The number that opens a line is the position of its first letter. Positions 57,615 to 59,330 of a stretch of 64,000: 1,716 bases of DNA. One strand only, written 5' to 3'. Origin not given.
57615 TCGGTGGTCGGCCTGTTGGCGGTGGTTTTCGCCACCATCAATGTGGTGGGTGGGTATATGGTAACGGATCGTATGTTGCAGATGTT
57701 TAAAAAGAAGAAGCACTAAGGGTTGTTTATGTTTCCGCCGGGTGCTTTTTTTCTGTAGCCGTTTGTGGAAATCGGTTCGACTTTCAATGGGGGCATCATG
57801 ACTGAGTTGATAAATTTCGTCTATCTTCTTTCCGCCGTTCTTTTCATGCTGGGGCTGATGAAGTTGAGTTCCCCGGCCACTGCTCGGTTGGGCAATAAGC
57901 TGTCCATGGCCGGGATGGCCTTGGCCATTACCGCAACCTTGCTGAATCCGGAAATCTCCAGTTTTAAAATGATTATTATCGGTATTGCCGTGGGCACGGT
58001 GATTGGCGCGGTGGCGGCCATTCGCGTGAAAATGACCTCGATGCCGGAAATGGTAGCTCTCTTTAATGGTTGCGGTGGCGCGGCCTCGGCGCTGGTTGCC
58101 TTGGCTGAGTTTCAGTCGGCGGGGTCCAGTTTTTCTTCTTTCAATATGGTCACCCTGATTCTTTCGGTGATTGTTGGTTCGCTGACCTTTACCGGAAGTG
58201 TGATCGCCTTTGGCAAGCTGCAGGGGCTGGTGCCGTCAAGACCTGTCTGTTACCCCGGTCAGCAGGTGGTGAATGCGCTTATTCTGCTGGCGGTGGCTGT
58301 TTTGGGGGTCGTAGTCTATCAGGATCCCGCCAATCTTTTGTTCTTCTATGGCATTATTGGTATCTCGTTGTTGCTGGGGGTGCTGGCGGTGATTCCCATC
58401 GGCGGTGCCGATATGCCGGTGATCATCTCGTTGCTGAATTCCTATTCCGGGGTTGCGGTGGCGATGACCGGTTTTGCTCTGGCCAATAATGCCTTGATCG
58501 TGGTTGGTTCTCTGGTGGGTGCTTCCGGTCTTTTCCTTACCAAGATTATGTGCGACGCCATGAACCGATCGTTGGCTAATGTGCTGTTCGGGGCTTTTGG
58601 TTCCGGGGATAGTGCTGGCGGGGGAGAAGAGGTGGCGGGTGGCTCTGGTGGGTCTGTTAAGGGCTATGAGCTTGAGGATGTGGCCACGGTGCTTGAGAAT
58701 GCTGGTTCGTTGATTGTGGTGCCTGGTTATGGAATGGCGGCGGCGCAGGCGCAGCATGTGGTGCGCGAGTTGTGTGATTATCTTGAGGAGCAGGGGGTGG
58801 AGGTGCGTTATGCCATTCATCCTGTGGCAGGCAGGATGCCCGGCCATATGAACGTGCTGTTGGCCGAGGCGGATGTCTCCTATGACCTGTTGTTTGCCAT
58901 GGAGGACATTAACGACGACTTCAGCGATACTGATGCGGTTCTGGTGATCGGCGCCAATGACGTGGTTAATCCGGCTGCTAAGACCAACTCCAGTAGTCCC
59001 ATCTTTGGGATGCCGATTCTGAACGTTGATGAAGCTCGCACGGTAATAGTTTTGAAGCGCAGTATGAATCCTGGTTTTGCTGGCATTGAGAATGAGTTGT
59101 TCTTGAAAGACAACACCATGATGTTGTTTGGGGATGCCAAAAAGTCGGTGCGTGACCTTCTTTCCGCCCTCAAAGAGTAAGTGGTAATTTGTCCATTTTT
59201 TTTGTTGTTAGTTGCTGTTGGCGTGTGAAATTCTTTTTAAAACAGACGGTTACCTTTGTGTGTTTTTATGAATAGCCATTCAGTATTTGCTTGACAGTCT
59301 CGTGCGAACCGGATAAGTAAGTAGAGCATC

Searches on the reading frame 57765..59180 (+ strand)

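Call 74: search_protein_families(library=ncbifam, proteins=[window:57765-59180:+], max_evalue=1e-10)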
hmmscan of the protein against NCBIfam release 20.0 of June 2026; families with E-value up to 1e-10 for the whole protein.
window:57765-59180:+ (471 aa): 1 family
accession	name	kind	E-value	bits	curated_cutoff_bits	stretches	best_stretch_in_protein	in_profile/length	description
NF006974.0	PRK09444.1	equivalog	2.6e-144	481.9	689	1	14-469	4-460/460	Re/Si-specific NAD(P)(+) transhydrogenase subunit beta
